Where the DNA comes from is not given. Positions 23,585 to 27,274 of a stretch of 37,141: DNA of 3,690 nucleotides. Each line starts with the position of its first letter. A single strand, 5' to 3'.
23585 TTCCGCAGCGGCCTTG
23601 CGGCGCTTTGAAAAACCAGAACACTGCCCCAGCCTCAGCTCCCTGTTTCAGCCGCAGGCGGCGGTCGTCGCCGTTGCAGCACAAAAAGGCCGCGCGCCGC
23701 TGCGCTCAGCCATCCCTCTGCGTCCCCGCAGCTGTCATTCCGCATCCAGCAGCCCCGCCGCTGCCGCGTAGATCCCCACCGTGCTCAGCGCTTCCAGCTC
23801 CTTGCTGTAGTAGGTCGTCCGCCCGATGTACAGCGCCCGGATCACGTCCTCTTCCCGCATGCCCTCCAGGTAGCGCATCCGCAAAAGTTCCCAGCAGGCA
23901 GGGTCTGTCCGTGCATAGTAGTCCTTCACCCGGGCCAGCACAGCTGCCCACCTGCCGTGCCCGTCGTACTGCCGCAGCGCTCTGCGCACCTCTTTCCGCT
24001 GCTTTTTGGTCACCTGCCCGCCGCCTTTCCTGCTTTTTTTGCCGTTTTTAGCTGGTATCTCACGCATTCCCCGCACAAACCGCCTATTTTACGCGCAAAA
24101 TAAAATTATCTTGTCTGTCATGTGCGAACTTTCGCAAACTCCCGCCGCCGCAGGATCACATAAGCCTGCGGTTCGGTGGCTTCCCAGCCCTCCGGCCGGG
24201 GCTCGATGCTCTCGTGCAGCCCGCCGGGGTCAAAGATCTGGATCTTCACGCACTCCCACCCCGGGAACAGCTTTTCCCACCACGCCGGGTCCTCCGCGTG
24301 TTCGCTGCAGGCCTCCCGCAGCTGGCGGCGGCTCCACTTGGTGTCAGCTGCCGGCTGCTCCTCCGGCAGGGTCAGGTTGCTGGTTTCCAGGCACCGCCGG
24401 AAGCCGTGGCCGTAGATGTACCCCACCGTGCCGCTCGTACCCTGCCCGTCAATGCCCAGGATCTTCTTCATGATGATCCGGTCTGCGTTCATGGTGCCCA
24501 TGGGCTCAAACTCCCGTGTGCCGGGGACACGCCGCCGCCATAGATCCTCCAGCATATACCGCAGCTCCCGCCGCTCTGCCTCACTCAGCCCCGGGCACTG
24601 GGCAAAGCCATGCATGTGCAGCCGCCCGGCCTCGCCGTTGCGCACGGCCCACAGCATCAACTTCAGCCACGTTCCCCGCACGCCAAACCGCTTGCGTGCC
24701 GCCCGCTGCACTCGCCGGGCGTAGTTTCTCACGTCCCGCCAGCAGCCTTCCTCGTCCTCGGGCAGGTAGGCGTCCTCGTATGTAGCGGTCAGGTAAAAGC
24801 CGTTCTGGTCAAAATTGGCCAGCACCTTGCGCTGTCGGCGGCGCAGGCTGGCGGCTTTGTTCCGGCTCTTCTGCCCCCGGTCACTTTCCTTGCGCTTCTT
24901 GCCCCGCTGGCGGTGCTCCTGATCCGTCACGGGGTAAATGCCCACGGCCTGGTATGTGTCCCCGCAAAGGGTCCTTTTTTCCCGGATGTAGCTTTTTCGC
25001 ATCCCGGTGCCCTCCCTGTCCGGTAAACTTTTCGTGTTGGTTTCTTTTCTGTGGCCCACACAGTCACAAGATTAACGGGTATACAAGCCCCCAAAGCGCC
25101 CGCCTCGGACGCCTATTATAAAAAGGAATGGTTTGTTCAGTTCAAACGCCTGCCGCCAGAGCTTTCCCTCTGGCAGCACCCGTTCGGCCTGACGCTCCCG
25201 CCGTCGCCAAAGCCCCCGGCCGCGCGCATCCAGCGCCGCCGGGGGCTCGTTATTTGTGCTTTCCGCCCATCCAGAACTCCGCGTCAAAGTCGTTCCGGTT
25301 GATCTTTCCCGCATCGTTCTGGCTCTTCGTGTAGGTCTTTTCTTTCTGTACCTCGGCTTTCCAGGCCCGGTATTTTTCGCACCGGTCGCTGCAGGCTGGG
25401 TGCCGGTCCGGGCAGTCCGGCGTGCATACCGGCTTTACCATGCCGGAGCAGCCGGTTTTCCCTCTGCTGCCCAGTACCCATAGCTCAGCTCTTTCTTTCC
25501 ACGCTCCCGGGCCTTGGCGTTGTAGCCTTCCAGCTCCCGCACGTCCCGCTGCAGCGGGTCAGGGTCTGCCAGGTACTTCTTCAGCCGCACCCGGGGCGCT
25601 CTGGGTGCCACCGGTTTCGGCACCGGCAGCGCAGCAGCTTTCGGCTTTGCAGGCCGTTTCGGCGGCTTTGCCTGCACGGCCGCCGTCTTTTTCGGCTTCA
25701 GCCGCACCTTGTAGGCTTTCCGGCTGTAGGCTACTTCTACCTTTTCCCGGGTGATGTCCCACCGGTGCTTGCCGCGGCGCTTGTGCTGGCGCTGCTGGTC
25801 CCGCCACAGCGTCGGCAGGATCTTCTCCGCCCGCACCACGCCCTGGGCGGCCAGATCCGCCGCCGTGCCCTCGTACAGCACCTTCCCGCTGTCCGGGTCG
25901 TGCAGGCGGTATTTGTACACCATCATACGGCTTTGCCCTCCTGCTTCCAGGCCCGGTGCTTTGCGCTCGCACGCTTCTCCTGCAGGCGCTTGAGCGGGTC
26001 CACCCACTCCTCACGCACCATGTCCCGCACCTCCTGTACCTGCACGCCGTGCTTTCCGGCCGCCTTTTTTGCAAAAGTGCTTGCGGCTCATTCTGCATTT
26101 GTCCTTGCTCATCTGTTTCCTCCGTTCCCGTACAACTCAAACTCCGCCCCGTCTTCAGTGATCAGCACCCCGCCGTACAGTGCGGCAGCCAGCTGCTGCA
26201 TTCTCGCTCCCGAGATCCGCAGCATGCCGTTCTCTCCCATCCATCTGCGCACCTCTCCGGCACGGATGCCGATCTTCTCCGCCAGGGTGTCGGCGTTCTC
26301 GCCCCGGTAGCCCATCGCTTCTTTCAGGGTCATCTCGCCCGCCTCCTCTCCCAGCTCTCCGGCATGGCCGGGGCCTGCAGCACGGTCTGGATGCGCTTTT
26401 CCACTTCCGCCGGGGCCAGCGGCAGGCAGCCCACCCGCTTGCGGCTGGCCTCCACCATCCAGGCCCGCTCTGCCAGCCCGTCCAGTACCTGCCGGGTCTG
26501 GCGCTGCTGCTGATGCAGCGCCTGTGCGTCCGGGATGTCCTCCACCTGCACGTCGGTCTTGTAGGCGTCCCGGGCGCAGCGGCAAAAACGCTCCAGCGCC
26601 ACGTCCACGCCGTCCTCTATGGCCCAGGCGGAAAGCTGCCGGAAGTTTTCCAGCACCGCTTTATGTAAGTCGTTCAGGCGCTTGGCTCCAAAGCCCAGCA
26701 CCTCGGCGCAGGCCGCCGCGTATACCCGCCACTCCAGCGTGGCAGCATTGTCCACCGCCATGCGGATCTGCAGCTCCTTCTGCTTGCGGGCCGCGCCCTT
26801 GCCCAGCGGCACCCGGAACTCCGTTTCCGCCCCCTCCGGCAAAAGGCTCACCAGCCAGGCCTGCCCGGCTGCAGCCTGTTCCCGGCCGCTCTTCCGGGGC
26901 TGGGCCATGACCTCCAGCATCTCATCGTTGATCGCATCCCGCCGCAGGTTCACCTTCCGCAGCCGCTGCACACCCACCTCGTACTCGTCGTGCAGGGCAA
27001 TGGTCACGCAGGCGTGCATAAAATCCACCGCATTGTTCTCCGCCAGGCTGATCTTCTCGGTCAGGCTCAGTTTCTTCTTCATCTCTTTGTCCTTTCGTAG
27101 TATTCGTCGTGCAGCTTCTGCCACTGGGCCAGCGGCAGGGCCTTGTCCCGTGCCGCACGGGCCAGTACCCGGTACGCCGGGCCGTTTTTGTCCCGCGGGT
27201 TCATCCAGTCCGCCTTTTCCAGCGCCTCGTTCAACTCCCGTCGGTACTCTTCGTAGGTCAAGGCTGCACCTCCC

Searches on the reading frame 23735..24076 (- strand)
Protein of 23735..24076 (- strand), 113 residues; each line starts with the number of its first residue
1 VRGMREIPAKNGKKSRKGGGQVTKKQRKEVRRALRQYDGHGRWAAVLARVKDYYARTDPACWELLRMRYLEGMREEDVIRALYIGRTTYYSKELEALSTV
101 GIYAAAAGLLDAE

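Call 43: search_protein_families(library=phrogs, proteins=[window:23735-24076:-], max_evalue=0.001)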
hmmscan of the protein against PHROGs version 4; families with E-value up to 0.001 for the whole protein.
window:23735-24076:- (113 aa): 2 families
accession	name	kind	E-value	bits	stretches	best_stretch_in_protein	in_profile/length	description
phrog_248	-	transcription regulation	0.0001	23.5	1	27-97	63-130/161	transcriptional activator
phrog_36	-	transcription regulation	0.00097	19.8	0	61-97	144-180/220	transcriptional regulator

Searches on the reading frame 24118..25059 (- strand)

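Call 43: search_protein_families(library=phrogs, proteins=[window:24118-25059:-], max_evalue=0.001)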
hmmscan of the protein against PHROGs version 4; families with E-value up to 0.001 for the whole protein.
window:24118-25059:- (313 aa): 1 family
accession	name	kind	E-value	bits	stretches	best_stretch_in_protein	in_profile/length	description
phrog_3584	-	DNA, RNA and nucleotide metabolism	2.9e-29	103.3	1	22-289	2-232/265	replication initiation protein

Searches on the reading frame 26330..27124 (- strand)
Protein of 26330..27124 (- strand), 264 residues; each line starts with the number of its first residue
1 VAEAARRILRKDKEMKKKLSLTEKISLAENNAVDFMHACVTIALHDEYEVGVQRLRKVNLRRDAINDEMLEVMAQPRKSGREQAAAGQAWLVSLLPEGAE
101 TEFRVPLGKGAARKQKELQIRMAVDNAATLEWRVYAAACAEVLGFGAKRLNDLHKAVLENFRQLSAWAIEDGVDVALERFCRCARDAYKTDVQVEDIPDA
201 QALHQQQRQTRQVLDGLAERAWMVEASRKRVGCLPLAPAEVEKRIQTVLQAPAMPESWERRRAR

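Call 43: search_protein_families(library=phrogs, proteins=[window:26330-27124:-], max_evalue=0.001)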
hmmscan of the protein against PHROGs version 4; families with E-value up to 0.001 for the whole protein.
window:26330-27124:- (264 aa): 2 families
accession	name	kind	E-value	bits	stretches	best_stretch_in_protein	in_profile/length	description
phrog_24484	-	unknown function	2.6e-16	60.9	1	26-202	32-199/205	-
phrog_37395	-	unknown function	5.4e-05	24.5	0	17-161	12-162/210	-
